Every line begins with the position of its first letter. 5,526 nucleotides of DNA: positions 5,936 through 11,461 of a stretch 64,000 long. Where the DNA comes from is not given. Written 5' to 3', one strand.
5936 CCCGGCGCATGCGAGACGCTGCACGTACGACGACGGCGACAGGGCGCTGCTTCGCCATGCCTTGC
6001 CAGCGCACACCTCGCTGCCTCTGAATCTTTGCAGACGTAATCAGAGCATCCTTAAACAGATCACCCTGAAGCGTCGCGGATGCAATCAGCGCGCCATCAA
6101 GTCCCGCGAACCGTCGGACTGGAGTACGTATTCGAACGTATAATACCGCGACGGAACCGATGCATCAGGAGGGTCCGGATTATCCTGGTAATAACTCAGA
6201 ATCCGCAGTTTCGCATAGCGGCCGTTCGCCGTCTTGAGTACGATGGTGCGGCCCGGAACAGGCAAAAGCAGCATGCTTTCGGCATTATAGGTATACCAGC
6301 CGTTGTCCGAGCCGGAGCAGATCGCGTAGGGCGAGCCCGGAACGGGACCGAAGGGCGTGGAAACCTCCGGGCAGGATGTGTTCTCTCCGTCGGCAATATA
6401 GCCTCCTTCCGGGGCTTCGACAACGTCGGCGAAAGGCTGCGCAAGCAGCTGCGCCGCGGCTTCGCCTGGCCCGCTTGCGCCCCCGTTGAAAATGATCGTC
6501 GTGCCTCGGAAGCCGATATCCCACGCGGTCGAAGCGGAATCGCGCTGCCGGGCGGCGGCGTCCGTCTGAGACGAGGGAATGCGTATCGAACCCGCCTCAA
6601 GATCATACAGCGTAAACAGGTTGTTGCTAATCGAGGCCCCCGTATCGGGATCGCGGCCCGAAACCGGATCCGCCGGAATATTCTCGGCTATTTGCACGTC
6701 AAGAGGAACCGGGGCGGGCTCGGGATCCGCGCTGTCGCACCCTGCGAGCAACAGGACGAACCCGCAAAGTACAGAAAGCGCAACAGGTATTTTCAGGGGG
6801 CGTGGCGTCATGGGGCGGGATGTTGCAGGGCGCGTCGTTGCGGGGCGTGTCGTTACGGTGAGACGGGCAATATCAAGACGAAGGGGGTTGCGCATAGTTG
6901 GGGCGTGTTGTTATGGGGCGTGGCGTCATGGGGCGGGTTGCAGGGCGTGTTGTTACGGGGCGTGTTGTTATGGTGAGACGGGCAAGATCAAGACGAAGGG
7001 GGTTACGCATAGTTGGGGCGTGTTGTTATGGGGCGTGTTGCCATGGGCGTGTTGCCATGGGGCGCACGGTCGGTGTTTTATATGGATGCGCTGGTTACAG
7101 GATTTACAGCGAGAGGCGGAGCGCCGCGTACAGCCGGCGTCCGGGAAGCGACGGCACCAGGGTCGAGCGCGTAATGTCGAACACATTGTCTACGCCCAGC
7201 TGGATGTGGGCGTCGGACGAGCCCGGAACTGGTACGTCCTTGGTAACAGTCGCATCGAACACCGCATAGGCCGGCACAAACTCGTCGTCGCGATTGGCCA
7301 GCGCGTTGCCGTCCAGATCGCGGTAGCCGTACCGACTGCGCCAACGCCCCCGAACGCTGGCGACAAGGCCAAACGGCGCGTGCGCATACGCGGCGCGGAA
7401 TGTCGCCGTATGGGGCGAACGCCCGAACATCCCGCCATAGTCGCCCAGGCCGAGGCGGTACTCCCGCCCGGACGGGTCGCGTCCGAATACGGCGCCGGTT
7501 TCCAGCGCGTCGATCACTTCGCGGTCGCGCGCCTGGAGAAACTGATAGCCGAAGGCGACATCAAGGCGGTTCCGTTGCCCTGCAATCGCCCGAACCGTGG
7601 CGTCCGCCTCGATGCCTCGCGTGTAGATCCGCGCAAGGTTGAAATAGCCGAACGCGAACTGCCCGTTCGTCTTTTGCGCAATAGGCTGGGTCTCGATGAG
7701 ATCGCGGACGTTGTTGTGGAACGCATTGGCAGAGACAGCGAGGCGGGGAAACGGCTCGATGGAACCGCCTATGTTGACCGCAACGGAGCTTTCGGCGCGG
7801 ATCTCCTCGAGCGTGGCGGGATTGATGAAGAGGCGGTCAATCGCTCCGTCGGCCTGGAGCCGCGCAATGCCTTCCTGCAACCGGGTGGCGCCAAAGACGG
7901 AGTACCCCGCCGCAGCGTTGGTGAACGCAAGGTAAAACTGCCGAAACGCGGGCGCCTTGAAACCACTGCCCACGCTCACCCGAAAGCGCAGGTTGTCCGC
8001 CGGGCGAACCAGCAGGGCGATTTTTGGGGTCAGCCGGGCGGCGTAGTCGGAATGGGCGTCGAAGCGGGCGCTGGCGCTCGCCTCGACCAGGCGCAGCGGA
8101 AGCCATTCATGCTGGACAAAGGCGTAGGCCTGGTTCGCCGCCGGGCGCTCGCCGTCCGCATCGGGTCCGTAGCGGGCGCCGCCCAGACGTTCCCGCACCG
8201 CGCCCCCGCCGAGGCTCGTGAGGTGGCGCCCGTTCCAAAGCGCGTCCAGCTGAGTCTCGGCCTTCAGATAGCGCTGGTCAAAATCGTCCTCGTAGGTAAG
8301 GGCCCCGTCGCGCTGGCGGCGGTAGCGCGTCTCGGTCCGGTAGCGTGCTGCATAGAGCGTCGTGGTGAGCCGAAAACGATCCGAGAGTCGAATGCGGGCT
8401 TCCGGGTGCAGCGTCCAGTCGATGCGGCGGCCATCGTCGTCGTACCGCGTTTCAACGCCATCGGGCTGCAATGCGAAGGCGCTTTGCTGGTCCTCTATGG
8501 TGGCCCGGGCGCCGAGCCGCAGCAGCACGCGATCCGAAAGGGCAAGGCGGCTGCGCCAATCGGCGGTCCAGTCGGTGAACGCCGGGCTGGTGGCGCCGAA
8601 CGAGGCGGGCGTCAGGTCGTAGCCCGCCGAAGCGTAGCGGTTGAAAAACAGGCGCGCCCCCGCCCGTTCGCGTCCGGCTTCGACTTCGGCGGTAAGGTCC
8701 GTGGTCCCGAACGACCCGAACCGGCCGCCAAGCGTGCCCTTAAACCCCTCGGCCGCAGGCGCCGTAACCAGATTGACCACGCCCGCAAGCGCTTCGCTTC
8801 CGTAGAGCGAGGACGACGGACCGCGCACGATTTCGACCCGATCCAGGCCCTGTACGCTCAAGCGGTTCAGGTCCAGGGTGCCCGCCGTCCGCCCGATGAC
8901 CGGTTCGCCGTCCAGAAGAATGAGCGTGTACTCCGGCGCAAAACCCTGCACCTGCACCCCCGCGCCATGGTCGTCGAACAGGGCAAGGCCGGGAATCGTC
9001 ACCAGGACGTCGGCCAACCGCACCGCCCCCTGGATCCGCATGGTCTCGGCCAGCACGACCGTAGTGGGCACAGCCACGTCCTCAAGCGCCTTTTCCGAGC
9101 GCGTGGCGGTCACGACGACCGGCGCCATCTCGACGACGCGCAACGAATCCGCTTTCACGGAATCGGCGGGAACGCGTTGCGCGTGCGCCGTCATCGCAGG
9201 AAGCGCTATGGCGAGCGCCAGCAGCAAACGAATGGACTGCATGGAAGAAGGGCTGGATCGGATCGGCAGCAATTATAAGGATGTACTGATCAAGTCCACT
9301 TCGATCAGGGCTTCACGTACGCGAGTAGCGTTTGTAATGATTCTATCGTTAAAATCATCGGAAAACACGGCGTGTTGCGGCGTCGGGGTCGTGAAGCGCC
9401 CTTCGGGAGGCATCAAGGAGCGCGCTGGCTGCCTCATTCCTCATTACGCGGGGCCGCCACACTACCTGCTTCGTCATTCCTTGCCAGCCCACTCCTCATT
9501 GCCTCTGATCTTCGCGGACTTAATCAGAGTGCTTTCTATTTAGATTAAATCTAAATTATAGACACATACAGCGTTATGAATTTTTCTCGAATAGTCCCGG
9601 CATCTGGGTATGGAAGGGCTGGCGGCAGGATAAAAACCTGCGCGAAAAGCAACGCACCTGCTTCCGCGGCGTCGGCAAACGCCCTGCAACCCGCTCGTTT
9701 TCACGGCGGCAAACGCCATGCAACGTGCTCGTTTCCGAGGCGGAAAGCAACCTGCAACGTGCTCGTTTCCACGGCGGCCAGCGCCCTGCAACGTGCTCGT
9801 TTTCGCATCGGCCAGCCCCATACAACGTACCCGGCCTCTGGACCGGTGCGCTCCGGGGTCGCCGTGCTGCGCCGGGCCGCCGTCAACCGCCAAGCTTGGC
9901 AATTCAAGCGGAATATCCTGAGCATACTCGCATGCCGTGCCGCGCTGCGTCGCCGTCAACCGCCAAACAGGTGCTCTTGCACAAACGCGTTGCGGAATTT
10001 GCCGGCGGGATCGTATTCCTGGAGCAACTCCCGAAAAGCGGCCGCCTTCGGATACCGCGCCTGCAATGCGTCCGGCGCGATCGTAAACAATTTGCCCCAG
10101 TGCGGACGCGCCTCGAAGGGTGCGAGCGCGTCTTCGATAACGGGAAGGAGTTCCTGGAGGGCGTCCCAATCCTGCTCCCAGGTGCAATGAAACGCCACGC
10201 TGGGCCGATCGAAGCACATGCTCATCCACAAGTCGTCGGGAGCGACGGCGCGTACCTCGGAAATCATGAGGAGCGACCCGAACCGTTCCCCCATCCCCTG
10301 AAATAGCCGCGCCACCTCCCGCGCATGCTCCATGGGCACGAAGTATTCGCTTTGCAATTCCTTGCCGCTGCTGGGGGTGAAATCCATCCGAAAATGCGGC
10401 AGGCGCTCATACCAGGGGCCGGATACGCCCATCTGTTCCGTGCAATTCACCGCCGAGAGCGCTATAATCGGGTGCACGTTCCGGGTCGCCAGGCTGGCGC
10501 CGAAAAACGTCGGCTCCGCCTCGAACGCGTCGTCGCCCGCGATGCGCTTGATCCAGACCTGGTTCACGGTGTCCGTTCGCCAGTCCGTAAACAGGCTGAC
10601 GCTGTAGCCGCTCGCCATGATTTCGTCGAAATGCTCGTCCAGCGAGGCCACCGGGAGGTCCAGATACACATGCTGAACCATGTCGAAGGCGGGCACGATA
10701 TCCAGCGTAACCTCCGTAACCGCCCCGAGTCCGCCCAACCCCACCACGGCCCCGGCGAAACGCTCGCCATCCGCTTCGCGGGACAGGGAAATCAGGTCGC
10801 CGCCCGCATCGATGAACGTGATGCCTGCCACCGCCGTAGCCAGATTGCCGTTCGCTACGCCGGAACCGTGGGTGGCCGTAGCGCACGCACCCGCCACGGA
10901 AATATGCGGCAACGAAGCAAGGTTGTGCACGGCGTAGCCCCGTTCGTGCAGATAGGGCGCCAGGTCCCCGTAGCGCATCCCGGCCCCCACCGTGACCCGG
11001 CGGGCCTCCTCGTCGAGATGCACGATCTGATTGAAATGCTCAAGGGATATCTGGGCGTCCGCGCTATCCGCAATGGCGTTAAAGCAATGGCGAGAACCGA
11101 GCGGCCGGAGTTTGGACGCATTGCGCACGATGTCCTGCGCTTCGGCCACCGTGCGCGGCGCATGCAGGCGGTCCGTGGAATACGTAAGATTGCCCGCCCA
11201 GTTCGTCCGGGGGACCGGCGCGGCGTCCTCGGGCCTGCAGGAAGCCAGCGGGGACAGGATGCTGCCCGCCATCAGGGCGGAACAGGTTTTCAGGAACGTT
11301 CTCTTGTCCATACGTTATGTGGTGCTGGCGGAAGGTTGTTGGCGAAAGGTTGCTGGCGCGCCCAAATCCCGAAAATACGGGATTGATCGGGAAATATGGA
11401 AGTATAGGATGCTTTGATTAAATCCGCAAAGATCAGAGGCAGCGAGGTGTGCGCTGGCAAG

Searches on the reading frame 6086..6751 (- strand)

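Call 61: search_protein_families(library=pfam, proteins=[window:6086-6751:-], max_evalue=0.0001)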
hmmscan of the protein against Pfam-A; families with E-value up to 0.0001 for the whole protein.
window:6086-6751:- (221 aa): 1 family
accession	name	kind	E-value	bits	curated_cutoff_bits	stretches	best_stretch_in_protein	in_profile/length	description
PF14064.11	HmuY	-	2.1e-10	41.3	27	1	49-191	8-146/157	HmuY protein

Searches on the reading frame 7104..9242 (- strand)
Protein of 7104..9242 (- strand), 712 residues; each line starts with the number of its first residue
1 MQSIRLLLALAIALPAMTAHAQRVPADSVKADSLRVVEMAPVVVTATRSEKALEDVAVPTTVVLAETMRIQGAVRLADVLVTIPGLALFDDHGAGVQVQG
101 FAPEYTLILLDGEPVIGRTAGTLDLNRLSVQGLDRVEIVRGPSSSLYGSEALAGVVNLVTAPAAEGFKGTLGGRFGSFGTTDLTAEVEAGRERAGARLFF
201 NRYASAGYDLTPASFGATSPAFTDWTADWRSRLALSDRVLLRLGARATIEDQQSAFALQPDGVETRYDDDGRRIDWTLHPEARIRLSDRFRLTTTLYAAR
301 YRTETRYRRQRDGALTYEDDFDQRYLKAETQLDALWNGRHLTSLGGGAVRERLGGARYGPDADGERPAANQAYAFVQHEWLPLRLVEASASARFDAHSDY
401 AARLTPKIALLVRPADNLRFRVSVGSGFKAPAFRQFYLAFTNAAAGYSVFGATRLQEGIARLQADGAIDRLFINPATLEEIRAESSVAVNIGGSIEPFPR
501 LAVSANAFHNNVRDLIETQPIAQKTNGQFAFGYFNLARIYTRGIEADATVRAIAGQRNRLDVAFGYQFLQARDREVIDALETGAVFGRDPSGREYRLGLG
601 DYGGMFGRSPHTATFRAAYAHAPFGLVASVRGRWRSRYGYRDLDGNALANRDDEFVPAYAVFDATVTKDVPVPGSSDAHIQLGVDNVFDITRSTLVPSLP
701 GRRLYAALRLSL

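Call 60: search_protein_families(library=pfam, proteins=[window:7104-9242:-], max_evalue=0.0001)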
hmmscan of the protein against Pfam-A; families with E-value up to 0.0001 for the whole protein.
window:7104-9242:- (712 aa): 2 families
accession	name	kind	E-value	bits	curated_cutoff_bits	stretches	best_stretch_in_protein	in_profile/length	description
PF00593.30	TonB_dep_Rec_b-barrel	-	1e-31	111.7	27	1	208-687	7-436/436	TonB dependent receptor-like, beta-barrel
PF07715.20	Plug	-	1.9e-19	70.6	23.9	1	53-155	2-107/107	TonB-dependent Receptor Plug Domain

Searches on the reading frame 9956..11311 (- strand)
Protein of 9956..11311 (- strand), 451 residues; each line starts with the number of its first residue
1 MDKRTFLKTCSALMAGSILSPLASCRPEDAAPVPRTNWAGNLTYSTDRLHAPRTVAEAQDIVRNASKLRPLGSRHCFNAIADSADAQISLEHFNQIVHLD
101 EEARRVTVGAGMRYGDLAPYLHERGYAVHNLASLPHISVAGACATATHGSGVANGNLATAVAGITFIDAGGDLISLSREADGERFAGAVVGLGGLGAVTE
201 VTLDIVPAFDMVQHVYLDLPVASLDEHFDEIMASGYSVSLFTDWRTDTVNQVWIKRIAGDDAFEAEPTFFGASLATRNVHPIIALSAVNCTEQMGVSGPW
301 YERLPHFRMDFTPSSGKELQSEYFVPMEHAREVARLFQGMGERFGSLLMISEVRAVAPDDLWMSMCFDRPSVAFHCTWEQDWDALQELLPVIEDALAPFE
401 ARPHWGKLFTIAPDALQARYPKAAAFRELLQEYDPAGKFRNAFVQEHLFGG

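Call 12: search_protein_families(library=pfam, proteins=[window:9956-11311:-], max_evalue=0.001)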
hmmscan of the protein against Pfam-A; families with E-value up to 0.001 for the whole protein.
window:9956-11311:- (451 aa): 2 families
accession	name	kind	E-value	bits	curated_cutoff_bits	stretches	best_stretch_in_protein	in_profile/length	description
PF01565.28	FAD_binding_4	-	6.1e-20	71.8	26.4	1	50-176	5-138/139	FAD binding domain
PF04030.19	ALO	-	9.2e-19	68.6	23.1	1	319-446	126-257/258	D-arabinono-1,4-lactone oxidase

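Call 44: find_encoding_contigs(protein=window:9956-11311:-, flank=3000, max_places=4)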
Protein window:9956-11311:- (451 aa): no gene with exactly this product is on record in the collection.
